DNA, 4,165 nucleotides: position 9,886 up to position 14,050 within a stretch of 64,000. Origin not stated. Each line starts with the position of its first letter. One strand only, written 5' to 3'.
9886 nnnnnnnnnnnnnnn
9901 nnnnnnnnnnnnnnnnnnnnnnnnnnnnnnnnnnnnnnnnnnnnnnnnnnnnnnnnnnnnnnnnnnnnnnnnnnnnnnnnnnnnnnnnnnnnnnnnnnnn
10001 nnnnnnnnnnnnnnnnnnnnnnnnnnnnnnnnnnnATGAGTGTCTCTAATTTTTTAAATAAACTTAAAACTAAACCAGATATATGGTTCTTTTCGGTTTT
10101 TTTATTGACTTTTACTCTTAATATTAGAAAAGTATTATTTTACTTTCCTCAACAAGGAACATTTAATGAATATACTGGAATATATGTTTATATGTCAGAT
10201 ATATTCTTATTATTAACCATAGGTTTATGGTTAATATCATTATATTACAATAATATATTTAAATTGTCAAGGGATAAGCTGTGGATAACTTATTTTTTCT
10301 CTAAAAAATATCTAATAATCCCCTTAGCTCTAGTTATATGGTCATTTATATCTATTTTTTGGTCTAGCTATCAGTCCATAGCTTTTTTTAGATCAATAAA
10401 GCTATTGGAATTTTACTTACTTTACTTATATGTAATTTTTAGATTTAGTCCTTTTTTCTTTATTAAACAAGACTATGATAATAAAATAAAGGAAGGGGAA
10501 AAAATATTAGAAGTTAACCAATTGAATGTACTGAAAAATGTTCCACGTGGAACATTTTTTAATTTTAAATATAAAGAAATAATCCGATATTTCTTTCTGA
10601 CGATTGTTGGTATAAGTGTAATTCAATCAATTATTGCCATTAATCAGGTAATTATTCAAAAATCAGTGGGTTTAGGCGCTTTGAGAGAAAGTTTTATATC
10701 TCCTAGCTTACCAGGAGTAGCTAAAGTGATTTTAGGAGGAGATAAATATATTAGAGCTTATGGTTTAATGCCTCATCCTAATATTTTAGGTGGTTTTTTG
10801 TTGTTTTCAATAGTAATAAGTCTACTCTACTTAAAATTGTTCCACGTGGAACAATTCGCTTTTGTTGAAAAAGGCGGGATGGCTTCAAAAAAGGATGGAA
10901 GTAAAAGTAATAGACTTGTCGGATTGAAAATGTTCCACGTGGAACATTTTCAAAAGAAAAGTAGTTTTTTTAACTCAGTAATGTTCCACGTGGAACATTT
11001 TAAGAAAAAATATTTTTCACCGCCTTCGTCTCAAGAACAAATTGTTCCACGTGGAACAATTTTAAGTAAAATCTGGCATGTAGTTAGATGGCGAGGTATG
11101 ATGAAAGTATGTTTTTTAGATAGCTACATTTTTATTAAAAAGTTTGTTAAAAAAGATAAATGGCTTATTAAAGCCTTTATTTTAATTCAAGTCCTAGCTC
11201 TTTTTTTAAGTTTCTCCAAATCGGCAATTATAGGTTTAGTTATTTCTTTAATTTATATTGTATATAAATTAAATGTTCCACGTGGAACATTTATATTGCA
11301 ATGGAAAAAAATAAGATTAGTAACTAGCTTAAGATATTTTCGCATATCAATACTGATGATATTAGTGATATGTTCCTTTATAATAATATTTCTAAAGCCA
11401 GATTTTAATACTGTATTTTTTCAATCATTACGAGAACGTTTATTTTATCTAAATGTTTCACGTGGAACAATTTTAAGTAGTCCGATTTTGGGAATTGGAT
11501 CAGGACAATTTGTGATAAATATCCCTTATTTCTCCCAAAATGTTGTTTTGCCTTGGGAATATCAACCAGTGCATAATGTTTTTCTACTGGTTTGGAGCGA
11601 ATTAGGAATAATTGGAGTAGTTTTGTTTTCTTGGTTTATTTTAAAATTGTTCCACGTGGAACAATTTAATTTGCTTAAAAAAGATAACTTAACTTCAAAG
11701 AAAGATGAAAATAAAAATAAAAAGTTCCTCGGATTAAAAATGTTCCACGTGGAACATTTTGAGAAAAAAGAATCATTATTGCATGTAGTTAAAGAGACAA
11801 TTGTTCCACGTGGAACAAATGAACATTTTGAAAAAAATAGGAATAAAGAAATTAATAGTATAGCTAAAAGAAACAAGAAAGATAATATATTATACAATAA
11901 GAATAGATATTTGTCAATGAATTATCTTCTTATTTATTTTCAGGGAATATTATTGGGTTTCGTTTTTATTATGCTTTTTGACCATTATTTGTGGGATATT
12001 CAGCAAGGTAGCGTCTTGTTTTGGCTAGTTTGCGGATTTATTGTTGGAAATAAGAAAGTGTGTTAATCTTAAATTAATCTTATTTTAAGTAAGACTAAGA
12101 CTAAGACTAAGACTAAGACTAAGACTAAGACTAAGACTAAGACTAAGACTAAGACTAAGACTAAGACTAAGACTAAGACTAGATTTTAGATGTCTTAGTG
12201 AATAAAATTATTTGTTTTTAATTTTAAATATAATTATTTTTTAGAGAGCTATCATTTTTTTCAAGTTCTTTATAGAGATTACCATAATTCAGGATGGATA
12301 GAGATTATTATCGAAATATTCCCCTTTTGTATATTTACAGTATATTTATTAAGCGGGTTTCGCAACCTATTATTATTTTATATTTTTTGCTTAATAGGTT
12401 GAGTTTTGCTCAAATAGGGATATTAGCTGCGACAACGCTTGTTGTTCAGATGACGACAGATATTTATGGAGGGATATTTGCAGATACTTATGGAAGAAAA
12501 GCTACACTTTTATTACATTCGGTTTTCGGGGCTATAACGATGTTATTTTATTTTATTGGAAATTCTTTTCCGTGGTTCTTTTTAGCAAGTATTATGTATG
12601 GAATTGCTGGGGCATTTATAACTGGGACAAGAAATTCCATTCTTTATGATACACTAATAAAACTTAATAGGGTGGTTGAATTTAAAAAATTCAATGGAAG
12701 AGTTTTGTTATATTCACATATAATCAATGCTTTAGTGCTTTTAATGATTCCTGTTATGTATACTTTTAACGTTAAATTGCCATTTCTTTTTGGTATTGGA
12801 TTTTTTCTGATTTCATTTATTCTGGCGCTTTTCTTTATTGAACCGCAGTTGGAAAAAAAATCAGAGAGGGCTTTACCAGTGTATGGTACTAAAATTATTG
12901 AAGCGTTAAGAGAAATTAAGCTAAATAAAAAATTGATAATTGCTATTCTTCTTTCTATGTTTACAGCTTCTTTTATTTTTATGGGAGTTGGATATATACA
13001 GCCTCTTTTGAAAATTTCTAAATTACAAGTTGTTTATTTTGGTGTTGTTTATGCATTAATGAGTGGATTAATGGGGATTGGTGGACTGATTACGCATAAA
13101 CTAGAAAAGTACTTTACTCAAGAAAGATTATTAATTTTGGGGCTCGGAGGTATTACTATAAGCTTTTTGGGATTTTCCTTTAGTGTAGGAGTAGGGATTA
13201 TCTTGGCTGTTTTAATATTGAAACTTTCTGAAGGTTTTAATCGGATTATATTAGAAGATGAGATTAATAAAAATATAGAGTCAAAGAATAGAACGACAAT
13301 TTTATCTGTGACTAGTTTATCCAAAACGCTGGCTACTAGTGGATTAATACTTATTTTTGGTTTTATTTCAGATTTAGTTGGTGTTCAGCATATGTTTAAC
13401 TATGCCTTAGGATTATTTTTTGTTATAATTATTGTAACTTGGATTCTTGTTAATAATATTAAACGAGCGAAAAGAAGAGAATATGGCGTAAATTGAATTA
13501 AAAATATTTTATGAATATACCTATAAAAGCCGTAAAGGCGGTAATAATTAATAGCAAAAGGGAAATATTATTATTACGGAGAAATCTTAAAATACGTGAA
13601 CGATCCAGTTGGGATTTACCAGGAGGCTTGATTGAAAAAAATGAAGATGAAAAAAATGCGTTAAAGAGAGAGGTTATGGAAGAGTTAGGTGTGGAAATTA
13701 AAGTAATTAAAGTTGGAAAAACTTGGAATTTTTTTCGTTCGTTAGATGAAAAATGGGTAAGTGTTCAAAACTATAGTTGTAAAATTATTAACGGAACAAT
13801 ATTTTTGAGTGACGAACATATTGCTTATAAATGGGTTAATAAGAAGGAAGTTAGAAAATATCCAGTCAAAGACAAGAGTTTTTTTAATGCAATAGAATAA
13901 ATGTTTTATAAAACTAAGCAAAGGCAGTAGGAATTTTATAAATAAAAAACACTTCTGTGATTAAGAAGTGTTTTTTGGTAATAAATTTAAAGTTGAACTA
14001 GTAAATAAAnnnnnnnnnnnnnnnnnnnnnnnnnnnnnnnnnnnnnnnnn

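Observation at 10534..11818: Ten in-frame copies of a stop-free 16-bp perfect palindrome inside an O-antigen-ligase-like gene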

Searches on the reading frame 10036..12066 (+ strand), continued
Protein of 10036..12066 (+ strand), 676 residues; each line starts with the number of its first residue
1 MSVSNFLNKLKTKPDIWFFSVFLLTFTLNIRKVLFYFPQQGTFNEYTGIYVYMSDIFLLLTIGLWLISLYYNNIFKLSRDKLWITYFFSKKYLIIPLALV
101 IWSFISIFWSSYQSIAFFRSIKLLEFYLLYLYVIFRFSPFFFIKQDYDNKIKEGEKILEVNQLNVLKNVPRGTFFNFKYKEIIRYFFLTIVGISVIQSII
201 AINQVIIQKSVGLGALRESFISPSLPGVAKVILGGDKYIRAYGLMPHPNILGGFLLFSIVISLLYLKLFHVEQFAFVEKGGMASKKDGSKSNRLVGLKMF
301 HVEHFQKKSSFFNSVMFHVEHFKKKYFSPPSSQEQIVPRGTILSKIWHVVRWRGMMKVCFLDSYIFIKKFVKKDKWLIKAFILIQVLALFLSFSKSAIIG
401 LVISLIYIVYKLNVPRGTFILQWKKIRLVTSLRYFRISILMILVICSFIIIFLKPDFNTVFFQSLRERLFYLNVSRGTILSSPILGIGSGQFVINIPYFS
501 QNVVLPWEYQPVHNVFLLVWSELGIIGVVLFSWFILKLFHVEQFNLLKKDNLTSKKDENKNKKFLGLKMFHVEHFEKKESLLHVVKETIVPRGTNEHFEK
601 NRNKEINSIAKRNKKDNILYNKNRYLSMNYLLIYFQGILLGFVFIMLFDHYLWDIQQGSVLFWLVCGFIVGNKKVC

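Call 47: find_related_loci(query=A1, collection=metagenome_contigs, flank=10000)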
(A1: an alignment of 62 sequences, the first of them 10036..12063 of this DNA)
Query A1 (676 aa) in metagenome_contigs; peptide patterns used: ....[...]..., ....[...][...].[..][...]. (x = any residue, [..] = any of these).
298 stretches matched a pattern; 226 encode a relative of the query (tblastn E <= 1e-3); the best 80 are kept; 80 distinct loci.
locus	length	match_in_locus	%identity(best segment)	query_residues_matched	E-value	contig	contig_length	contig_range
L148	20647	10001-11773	41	7-671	2e-133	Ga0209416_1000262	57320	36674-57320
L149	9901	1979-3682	40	8-671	2e-120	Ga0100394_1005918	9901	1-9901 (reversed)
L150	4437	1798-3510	39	8-674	2e-121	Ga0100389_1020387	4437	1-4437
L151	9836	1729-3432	40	8-671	2e-119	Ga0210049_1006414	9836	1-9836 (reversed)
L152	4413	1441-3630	39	7-674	2e-118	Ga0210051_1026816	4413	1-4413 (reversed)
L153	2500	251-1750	40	12-673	8e-123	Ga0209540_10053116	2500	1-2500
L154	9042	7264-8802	40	11-673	5e-116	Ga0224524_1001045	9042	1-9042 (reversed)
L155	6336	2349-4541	38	7-674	1e-113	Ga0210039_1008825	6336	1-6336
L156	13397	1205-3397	38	7-674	1e-113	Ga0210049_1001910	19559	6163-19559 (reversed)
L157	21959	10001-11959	38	8-674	3e-112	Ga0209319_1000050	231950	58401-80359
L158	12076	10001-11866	36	8-671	2e-111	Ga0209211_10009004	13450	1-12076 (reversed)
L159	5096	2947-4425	36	8-673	3e-107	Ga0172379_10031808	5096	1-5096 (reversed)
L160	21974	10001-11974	39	3-671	5e-104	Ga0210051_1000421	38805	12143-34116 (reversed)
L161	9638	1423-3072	34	8-660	3e-102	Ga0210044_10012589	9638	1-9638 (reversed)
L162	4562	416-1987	36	3-675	3e-100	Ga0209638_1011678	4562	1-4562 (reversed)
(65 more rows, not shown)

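Call 52: predict_structure(alignment_id=A1)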
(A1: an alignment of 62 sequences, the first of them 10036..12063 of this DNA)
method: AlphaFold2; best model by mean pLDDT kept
length: 676 residues; sequences in the alignment: 62
mean_pLDDT: 68.8   pTM: 0.75
mean pLDDT of the five models: 68.8, 64.4, 61.3, 61.1, 57.5
residues with pLDDT >= 90: 156; 70-90: 190; 50-70: 157; < 50: 173
segments of 3 or more residues with pLDDT < 50: 75-80, 142-146, 161-164, 166-177, 211-221, 284-358, 559-595, 613-622
pLDDT, mean of each block of 10 residues (from residue 1): 79 89 86 79 75 93 90 51 68 93 92 89 95 81 50 50 46 48 86 92 75 42 56 64 69 95 89 55 48 40 36 34 37 40 41 43 58 80 93 90 93 70 68 70 82 81 80 79 77 55 56 80 92 92 53 52 40 38 40 46 57 44 68 95 91 88 95 82
secondary structure, 60 per line:
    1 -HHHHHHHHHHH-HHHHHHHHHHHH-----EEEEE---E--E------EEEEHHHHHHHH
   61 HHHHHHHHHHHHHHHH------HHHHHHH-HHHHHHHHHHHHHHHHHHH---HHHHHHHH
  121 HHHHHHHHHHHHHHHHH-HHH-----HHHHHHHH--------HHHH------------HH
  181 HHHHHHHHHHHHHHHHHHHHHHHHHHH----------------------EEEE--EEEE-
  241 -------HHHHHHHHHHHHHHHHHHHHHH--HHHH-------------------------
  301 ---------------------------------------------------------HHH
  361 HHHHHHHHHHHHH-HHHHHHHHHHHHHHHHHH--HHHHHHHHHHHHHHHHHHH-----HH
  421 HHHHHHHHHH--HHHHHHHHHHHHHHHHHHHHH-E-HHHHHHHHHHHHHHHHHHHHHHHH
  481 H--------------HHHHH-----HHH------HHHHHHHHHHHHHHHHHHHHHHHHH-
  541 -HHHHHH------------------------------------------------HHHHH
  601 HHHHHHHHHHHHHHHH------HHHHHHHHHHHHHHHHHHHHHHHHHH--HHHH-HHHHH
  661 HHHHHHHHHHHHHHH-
elements in order (helices of 4 or more, strands of 3 or more residues): H2-12 H14-25 E31-35 E49-52 H53-76 H83-89 H91-109 H113-137 H147-154 H163-166 H179-207 E230-233 E236-239 H248-269 H272-275 H358-373 H375-392 H395-413 H419-430 H433-453 H457-481 H496-500 H515-539 H542-547 H596-616 H623-648 H651-654 H656-675

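Call 72: fold_search(model_id=the predicted structure, library=pdb)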
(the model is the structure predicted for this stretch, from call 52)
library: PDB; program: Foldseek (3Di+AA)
matches with E <= 10: 1; with E <= 0.001: 0
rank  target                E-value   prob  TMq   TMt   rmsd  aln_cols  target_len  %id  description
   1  7tpg_B                2.8e-01  0.99  0.24  0.38   9.3       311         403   12  Single-Particle Cryo-EM Structure of the WaaL O-antigen ligase in its ligand bound state (released 2022-04-06)

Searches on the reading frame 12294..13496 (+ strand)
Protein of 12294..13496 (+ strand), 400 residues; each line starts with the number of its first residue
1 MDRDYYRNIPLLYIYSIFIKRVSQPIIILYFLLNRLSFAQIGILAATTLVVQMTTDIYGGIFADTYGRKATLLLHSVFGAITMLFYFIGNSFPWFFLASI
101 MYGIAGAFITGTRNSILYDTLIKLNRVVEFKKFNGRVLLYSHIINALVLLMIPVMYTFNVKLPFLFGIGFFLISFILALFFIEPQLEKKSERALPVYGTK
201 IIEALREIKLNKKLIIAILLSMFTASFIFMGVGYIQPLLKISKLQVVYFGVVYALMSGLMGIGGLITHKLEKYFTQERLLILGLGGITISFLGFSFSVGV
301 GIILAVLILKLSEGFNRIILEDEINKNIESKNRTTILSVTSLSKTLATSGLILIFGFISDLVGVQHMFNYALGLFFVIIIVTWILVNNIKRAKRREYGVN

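Call 8: search_protein_families(library=pfam, proteins=[window:12294-13496:+])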
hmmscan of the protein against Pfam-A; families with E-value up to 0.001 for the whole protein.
window:12294-13496:+ (400 aa): 1 family
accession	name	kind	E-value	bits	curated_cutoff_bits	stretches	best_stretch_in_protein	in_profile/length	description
PF07690.21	MFS_1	-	2.8e-22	79.5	33.4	1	15-347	7-342/347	Major Facilitator Superfamily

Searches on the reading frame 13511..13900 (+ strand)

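Call 8: search_protein_families(library=pfam, proteins=[window:13511-13900:+])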
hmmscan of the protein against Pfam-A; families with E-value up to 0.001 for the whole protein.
window:13511-13900:+ (129 aa): 4 families
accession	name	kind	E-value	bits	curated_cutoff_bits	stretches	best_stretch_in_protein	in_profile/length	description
PF00293.34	NUDIX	-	4.3e-18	66.1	21.1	1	6-116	4-122/134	NUDIX domain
PF14815.12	NUDIX_4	-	4e-06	27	35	1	10-119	3-103/113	NUDIX domain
PF13869.12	NUDIX_2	-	0.00022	21.1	27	1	7-65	45-101/188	Nucleotide hydrolase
PF22327.2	Nudt16-like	-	0.00035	21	27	1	33-81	34-83/161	U8 snoRNA-decapping enzyme-like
